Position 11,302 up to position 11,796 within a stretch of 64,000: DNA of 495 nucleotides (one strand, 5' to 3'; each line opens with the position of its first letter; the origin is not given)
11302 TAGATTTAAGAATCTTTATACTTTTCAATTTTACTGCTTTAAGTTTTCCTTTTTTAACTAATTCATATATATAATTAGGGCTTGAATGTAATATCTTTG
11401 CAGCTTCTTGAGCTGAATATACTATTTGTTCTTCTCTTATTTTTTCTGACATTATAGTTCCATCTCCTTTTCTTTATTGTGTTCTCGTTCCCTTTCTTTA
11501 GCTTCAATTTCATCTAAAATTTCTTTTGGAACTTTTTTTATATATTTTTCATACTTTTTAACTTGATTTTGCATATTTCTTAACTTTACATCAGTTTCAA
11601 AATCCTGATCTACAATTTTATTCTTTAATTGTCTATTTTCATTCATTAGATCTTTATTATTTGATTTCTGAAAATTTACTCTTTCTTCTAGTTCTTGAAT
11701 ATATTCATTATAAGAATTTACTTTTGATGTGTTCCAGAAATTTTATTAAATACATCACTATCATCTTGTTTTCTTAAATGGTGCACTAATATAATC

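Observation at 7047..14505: Genomic island integrated into the 3' end of secA, with the SecA zinc-finger tail duplicated at both ends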

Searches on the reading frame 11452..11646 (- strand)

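Call 6: search_protein_families(library=pfam, proteins=[window:11452-11646:-], max_evalue=0.01)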
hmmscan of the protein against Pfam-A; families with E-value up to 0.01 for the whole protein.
window:11452-11646:- (64 aa): 1 family
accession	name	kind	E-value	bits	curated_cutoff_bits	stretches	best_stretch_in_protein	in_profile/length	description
PF15397.11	DUF4618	-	0.0072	16.2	34.9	1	2-61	20-79/258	Domain of unknown function (DUF4618)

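Call 29: search_protein_families(library=padloc, proteins=[window:11452-11646:-], max_evalue=0.01)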
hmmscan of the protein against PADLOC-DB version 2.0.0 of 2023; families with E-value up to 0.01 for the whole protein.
window:11452-11646:- (64 aa): 0 families
